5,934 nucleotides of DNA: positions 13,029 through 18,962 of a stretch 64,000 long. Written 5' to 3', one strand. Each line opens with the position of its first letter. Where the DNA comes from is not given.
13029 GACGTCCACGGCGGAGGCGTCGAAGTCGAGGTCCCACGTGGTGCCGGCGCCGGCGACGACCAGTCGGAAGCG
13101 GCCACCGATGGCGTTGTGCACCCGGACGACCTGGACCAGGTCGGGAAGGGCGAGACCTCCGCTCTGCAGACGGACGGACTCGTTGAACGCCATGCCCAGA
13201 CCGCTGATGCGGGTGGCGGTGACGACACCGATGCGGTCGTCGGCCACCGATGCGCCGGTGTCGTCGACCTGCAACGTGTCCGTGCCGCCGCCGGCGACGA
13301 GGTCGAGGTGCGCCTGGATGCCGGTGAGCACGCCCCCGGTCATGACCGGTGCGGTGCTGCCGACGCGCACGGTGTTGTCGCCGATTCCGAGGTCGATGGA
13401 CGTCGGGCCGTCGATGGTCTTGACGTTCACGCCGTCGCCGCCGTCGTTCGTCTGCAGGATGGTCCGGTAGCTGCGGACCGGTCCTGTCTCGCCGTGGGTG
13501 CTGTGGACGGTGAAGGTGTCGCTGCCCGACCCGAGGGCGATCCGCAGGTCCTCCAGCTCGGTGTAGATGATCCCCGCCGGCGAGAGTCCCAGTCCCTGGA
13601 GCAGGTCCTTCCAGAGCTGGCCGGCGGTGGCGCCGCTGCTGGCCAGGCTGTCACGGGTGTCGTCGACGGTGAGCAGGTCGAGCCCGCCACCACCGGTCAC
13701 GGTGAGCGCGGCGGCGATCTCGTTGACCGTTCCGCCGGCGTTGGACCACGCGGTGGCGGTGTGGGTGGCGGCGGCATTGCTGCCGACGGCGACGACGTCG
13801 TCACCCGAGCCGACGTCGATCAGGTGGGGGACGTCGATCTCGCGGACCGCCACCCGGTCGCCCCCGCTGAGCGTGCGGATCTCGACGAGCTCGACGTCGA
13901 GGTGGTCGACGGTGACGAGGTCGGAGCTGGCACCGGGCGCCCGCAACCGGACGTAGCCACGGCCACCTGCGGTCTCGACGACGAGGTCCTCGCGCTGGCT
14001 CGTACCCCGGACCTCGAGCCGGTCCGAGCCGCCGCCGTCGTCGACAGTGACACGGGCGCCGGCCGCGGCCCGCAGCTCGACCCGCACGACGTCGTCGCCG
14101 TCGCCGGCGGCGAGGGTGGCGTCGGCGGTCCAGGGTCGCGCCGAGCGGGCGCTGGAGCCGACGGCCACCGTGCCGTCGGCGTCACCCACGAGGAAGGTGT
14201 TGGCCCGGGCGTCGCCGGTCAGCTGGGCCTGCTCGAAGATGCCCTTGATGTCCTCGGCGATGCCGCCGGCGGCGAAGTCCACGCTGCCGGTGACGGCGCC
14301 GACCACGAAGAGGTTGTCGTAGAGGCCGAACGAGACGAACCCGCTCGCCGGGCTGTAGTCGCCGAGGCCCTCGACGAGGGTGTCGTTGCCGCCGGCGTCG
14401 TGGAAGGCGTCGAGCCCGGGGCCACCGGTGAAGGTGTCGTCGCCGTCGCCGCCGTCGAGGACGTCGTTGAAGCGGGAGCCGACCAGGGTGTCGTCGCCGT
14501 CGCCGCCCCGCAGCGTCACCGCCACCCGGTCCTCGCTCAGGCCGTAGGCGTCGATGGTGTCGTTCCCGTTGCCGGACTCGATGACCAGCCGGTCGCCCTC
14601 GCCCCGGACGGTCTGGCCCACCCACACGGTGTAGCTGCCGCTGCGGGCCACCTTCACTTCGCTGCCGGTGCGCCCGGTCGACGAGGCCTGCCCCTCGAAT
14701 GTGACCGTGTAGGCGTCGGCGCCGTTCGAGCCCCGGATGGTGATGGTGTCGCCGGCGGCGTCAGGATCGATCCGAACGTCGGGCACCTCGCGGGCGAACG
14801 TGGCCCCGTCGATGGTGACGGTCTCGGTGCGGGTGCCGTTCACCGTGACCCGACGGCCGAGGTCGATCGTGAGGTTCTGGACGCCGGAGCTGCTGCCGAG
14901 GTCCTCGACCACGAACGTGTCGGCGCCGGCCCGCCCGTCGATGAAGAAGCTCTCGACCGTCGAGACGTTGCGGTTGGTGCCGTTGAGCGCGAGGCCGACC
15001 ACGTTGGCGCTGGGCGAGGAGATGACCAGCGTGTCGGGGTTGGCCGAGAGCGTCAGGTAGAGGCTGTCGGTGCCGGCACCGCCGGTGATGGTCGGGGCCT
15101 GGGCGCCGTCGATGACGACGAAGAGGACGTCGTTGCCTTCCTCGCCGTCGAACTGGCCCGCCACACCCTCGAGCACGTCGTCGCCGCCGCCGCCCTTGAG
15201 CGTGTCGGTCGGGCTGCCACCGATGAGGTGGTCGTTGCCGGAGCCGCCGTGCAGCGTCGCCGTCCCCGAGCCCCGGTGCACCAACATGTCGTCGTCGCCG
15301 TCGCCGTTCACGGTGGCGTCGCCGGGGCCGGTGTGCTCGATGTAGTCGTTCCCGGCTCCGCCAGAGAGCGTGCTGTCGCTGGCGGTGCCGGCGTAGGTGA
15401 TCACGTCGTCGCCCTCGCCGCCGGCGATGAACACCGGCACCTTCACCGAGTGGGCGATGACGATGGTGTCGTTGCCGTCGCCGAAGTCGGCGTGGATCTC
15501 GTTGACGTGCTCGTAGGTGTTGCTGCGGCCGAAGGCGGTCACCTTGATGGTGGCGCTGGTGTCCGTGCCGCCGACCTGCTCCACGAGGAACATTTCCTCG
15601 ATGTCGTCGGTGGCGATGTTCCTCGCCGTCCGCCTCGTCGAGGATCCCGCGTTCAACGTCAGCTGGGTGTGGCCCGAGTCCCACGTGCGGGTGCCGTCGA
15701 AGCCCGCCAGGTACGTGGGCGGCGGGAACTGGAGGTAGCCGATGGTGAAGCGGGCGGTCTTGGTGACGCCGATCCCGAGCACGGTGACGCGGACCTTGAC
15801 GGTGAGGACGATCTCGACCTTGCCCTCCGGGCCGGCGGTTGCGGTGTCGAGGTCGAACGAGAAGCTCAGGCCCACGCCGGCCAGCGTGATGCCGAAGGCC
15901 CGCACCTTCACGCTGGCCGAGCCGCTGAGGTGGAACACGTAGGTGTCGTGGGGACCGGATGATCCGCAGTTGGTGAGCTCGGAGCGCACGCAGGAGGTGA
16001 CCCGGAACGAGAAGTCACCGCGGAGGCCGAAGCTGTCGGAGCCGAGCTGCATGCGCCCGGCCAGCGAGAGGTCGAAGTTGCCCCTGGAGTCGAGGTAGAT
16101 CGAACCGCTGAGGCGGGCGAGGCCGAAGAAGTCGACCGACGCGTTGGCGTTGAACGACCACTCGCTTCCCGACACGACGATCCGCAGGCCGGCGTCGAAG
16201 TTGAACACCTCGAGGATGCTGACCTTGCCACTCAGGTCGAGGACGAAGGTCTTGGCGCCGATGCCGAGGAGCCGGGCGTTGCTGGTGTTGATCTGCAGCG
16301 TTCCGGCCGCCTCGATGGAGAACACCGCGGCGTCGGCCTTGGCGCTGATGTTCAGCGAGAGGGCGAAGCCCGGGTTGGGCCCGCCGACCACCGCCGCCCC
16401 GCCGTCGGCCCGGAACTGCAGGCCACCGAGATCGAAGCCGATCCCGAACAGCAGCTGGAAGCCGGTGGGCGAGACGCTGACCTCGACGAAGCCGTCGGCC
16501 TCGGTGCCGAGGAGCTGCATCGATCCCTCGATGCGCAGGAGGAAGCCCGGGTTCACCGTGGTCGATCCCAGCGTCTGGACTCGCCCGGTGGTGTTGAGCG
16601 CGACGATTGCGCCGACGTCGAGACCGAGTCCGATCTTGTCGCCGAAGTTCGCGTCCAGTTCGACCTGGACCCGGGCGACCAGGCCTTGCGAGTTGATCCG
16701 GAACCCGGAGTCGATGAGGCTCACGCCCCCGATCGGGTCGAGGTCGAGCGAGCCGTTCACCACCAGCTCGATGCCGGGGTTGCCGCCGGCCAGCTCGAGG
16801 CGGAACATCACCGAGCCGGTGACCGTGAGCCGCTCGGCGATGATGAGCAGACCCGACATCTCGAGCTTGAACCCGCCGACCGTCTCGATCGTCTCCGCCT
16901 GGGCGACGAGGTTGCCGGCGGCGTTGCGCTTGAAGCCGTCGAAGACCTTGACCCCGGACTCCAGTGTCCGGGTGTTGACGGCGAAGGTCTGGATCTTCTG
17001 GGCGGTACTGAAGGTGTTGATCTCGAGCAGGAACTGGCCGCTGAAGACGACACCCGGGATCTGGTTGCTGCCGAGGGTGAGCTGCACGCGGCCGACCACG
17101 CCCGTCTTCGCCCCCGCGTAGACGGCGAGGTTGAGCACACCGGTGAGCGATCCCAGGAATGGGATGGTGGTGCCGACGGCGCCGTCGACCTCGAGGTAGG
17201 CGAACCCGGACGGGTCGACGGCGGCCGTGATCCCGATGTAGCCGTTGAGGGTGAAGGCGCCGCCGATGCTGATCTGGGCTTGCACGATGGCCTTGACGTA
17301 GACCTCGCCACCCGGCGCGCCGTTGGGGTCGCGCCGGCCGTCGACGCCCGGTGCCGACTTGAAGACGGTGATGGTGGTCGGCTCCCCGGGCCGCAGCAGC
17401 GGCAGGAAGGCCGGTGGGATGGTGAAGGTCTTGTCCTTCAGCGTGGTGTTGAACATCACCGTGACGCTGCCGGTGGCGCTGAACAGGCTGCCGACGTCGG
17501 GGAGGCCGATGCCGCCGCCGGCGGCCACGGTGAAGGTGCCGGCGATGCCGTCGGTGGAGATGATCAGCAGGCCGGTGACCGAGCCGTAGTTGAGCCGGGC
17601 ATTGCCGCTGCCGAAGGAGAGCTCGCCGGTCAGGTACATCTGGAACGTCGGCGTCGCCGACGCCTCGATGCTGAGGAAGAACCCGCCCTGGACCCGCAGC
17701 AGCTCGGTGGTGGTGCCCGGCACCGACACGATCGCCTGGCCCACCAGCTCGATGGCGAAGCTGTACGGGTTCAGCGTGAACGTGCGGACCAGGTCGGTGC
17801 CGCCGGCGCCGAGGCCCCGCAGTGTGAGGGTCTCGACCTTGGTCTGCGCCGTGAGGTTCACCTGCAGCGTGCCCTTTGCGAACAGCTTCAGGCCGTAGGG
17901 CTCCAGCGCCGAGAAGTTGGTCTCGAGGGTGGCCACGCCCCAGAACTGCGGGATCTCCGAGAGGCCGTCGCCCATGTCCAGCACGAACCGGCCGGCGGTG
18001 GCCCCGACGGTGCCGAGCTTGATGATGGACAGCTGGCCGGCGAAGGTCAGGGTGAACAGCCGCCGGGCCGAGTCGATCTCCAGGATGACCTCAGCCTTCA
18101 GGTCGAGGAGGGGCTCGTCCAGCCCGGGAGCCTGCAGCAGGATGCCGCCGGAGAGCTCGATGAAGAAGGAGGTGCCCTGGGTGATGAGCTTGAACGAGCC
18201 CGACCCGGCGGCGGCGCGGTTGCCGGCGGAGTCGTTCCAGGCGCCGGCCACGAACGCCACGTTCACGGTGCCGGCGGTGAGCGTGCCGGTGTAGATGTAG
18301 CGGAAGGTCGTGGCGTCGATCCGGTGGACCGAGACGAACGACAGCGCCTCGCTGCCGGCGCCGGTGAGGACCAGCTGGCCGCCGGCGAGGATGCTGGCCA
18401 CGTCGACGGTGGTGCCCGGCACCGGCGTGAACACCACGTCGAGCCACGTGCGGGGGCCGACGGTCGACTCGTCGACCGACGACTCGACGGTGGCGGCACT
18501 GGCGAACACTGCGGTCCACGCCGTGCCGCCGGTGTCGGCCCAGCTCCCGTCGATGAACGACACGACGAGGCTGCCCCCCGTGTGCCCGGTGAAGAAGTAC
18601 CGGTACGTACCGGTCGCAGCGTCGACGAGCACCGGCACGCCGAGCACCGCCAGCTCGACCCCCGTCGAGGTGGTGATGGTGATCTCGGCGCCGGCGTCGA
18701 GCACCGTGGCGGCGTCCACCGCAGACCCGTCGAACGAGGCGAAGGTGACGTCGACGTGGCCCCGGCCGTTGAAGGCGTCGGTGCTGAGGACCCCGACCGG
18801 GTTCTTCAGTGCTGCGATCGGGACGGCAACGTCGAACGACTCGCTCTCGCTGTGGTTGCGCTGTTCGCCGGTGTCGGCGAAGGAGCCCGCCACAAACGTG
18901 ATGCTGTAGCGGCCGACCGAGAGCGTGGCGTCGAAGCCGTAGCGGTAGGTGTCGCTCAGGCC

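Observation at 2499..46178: Uninterrupted 43.7-kb gene for a ~14,550-aa secreted protein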

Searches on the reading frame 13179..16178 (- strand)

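Call 6: search_protein_families(library=pfam, proteins=[window:13179-16178:-], max_evalue=0.01)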
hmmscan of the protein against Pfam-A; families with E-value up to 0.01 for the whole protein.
window:13179-16178:- (1000 aa): 1 family
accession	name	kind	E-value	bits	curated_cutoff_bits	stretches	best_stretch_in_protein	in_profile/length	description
PF00353.25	HemolysinCabind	-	1.2e-09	38.4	23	2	558-590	2-34/36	RTX calcium-binding nonapeptide repeat (4 copies)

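Call 31: search_protein_families(library=ncbifam, proteins=[window:13179-16178:-], max_evalue=0.01)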
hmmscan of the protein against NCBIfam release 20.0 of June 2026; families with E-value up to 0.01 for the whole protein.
window:13179-16178:- (1000 aa): 6 families
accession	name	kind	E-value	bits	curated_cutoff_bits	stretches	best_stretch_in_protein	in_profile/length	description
NF033943.0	RTX_toxin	subfamily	3.9e-14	51.8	1000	3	252-394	709-840/930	RTX family hemolysin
NF046115.1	Ca_rpt_SMc04171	equivalog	5.8e-14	52.1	625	1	223-420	245-442/574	SMc04171 family calcium-binding repeat protein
NF033203.1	entero_EhxA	exception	2.8e-08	32.4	2000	1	237-373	694-822/997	enterohemolysin EhxA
NF050046.1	PueAB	exception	1.3e-06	27.1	670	0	288-352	488-555/616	polyurethane esterase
NF035945.1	Zn_serralysin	subfamily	0.00042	19.6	500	3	194-299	269-368/462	serralysin family metalloprotease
NF053766.1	ZapA_metallo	exception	0.00049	19.3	940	1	196-306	282-386/483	ZapA family metalloprotease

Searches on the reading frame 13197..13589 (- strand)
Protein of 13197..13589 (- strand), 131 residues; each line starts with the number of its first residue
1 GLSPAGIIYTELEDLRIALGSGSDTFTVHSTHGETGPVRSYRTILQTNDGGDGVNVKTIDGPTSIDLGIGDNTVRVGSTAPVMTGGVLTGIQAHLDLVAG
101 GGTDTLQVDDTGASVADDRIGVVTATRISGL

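Call 55: search_protein_families(library=pfam, proteins=[window:13197-13589:-], max_evalue=1)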
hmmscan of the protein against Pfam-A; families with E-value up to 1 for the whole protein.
window:13197-13589:- (131 aa): 1 family
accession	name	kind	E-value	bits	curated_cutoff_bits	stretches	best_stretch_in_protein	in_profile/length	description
PF11578.13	DUF3237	-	0.11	12.6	24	0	70-114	20-62/149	Protein of unknown function (DUF3237)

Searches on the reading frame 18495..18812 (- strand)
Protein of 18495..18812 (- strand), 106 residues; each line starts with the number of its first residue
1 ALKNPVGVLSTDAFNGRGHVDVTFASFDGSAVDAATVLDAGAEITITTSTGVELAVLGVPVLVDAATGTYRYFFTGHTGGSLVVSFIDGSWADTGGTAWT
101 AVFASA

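Call 55: search_protein_families(library=pfam, proteins=[window:18495-18812:-], max_evalue=1)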
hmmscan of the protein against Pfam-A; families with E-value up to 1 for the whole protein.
window:18495-18812:- (106 aa): 3 families
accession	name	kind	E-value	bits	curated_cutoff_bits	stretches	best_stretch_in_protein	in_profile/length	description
PF20706.3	GT4-conflict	-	0.09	12.2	26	1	50-76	297-323/385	Family 4 Glycosyltransferase in conflict systems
PF20625.3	WW_USP8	-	0.12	12.7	23.8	1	63-75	12-24/33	USP8 WW domain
PF06004.18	DUF903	-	0.23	11.8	27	1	45-72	3-29/49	Bacterial protein of unknown function (DUF903)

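Call 61: search_solved_structures(query=A6, max_evalue=1)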
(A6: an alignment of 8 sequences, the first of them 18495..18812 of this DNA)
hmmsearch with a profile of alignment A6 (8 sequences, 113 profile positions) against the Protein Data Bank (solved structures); distinct sequences matched with E-value up to 1: 4.
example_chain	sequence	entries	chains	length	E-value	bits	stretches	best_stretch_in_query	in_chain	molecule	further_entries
3zqw_A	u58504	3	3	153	0.078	16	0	8-44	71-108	CELLULOSOMAL SCAFFOLDIN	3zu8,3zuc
9h8u_A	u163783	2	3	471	0.2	14.7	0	46-97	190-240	FAD-linked oxidoreductase sorD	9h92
9jak_A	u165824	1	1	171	0.25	14.4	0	8-62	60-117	Outer capsid protein VP4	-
9jaa_A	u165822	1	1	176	0.27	14.3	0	8-62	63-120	Outer capsid protein VP4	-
